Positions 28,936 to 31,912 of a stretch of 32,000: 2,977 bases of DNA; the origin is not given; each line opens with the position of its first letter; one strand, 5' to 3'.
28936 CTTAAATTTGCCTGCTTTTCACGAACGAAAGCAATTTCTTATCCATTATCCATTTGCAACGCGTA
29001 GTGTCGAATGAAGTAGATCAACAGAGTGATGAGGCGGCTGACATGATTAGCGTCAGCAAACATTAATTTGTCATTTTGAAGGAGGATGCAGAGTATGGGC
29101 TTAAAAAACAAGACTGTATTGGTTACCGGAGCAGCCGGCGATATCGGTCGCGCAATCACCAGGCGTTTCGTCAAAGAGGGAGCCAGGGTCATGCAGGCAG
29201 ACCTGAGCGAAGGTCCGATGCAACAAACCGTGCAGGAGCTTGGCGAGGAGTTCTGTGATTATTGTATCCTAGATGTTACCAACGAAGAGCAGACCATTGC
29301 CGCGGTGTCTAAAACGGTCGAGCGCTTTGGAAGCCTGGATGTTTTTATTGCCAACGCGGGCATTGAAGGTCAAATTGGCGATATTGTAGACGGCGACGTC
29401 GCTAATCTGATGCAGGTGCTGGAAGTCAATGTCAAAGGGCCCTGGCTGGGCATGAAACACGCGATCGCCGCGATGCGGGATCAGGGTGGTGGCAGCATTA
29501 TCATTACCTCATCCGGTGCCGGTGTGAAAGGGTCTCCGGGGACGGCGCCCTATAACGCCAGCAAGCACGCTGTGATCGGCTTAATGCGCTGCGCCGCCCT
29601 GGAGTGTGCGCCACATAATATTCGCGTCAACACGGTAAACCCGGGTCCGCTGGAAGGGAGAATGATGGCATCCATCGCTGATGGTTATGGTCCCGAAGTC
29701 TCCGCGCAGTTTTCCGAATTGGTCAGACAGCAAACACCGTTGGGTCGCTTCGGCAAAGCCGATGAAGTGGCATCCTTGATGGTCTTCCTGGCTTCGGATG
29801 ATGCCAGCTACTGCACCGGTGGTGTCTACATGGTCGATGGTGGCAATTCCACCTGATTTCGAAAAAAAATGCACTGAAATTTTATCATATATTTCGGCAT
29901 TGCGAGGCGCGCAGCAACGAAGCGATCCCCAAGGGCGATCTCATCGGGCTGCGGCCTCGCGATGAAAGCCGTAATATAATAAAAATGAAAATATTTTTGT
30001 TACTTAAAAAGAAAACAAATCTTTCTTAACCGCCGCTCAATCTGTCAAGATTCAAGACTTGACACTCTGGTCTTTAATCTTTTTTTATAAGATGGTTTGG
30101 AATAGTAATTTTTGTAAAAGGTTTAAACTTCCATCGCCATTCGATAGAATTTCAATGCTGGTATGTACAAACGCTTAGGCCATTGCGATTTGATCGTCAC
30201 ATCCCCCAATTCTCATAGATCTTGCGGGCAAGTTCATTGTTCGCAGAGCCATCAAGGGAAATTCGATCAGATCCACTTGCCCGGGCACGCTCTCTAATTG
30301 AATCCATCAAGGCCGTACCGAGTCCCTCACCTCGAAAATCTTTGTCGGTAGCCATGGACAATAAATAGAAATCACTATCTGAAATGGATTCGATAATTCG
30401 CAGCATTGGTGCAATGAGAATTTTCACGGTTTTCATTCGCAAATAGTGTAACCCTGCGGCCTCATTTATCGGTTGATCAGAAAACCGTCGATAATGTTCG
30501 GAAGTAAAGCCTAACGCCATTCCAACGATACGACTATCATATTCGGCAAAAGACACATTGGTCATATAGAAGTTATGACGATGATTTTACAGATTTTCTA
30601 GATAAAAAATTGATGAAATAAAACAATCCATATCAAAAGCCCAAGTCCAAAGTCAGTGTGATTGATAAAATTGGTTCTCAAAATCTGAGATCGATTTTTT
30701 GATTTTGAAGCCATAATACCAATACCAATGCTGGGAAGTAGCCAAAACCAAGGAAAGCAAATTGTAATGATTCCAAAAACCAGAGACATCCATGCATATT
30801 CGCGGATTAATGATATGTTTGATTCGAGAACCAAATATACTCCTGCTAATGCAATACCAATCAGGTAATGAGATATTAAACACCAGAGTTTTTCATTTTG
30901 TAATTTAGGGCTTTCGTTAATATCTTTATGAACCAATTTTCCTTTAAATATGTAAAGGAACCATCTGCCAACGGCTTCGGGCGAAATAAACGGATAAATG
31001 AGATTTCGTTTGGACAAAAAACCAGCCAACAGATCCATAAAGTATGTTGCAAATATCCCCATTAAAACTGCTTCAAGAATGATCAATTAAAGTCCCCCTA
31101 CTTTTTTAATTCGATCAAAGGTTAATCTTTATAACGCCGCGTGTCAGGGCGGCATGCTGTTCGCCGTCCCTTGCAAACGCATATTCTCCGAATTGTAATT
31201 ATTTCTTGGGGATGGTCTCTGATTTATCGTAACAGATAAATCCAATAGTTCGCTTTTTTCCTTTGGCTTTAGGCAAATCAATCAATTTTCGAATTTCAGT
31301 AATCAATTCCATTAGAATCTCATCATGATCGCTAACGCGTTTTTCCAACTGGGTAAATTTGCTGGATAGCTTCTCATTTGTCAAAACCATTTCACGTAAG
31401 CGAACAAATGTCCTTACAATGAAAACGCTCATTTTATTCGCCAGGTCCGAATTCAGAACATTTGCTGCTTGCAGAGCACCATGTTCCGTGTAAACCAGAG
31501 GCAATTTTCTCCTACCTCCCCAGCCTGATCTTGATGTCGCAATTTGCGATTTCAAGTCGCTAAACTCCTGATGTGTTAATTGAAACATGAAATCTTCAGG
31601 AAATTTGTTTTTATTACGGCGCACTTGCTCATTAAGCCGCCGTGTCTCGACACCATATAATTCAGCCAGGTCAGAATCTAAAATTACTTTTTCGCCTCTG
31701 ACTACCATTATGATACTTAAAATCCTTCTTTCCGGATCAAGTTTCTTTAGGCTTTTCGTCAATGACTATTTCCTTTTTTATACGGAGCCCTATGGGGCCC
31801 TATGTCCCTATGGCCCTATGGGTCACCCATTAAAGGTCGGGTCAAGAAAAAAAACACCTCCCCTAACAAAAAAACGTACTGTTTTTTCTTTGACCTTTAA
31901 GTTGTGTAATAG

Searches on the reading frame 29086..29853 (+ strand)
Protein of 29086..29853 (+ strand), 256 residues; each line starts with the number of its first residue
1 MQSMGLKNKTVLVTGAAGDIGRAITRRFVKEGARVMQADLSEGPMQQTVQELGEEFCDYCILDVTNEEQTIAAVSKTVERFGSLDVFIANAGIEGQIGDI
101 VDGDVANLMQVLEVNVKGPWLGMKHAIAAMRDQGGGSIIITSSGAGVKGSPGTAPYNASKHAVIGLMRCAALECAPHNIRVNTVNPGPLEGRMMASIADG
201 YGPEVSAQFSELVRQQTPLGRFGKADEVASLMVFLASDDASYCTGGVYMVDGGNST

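Call 26: search_protein_families(library=pfam, proteins=[window:29086-29853:+], max_evalue=0.0001)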
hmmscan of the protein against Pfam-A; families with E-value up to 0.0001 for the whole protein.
window:29086-29853:+ (256 aa): 4 families
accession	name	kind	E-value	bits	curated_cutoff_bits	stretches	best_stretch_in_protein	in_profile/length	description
PF13561.12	adh_short_C2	-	2.9e-61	207.5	27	1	15-253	1-234/236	Enoyl-(Acyl carrier protein) reductase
PF00106.31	adh_short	-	4.9e-52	176.7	26.6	1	9-199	1-192/195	short chain dehydrogenase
PF08659.16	KR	-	1.3e-11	45.2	22.6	1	10-163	2-156/180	KR domain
PF01370.27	Epimerase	-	7.3e-06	26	20.9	1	11-168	1-154/240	NAD dependent epimerase/dehydratase family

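Call 84: search_protein_families(library=ncbifam, proteins=[window:29086-29853:+], max_evalue=0.00001)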
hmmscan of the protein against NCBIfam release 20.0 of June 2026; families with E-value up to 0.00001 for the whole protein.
window:29086-29853:+ (256 aa): 231 families (the best 25 are shown)
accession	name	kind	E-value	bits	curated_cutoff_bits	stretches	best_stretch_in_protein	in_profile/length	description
NF005559.1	PRK07231.1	subfamily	2.1e-65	220.7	215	1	6-254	2-247/249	glucose 1-dehydrogenase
NF004818.0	PRK06172.1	equivalog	5e-65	219.3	336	1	3-254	2-250/253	SDR family oxidoreductase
NF004791.0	PRK06138.1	equivalog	1.1e-62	211.6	312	1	4-255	1-250/252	SDR family oxidoreductase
NF004198.0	PRK05653.1-3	equivalog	2.7e-59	200.6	296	1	6-254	5-246/248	3-oxoacyl-ACP reductase FabG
NF052558.1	MBtsdlDhBudC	equivalog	3.5e-57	193.9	270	1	7-255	2-242/250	meso-2,3-butanediol dehydrogenase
NF009468.0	PRK12826.1-4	equivalog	1.3e-55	188.9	318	1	5-254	4-247/256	SDR family oxidoreductase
NF053702.1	TrHdxCHCADhChcB1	equivalog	4.4e-55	186.7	400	1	7-255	3-241/250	trans-4-hydroxycyclohexanecarboxylate dehydrogenase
NF009093.0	PRK12429.1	subfamily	1.3e-54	185.2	258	1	5-253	2-255/259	3-hydroxybutyrate dehydrogenase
NF005067.0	PRK06484.1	equivalog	1.7e-54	185.2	713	1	6-254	7-251/524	short chain dehydrogenase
NF053701.1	CsHdxCHCADhChcB2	equivalog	8.6e-54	182.6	350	1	6-254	1-242/245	cis-4-hydroxycyclohexanecarboxylate dehydrogenase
NF005681.0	PRK07478.1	subfamily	4e-53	180.4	267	1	5-255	3-250/254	SDR family oxidoreductase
NF005472.0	PRK07067.1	equivalog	1.4e-52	178.8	338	1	4-254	2-254/257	L-iditol 2-dehydrogenase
TIGR03971.1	SDR_subfam_1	subfamily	1.9e-52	178.3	300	1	6-255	1-269/271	mycofactocin-coupled SDR family oxidoreductase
NF004202.0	PRK05653.2-2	equivalog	3.8e-52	177.4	333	1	5-254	4-247/259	3-oxoacyl-ACP reductase FabG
NF004203.0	PRK05653.2-4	subfamily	7.9e-51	172.9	313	1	5-255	3-257/260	3-oxoacyl-ACP reductase FabG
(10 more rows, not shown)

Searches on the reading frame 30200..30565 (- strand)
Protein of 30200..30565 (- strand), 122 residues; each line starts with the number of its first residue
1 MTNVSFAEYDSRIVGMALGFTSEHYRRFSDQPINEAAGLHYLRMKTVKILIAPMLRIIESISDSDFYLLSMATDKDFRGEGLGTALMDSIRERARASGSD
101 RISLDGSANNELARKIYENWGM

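Call 26: search_protein_families(library=pfam, proteins=[window:30200-30565:-], max_evalue=0.0001)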
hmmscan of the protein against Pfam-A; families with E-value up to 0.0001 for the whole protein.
window:30200-30565:- (122 aa): 4 families
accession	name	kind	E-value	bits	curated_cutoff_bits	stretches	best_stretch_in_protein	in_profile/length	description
PF00583.31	Acetyltransf_1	-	1.4e-11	45.1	20.7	1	7-121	38-115/116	Acetyltransferase (GNAT) family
PF13508.13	Acetyltransf_7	-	6e-09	36.6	27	1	66-121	30-81/84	Acetyltransferase (GNAT) domain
PF13673.13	Acetyltransf_10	-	1.1e-06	29.1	23.6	1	63-122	49-107/128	Acetyltransferase (GNAT) domain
PF08445.16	FR47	-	4.9e-05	23.7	22.1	1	67-121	23-76/86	FR47-like protein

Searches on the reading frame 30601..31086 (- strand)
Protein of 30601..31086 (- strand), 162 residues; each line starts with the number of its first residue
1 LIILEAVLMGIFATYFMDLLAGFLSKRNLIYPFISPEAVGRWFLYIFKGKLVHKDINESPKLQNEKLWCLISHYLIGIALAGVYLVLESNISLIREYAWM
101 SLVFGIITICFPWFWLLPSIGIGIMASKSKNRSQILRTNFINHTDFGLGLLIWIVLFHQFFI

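Call 27: search_protein_families(library=pfam, proteins=[window:30601-31086:-], max_evalue=0.0001)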
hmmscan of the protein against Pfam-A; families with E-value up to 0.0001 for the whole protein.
window:30601-31086:- (162 aa): 1 family
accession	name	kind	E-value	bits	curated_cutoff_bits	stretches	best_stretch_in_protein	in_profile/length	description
PF11158.13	DUF2938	-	8.4e-32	110.3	31.4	1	7-152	1-145/150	Protein of unknown function (DUF2938)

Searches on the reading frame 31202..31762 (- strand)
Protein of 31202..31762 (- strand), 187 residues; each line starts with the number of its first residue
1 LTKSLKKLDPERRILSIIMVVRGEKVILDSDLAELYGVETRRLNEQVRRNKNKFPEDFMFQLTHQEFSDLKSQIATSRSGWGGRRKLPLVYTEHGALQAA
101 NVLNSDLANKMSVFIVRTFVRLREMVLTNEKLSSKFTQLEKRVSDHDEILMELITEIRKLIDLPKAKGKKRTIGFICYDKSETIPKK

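Call 27: search_protein_families(library=pfam, proteins=[window:31202-31762:-], max_evalue=0.0001)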
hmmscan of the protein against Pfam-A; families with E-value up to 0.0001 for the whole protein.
window:31202-31762:- (187 aa): 1 family
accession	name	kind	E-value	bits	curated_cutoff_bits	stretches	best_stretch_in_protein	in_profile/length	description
PF10543.14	ORF6N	-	1.9e-33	115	27.8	1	18-102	3-86/86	ORF6N domain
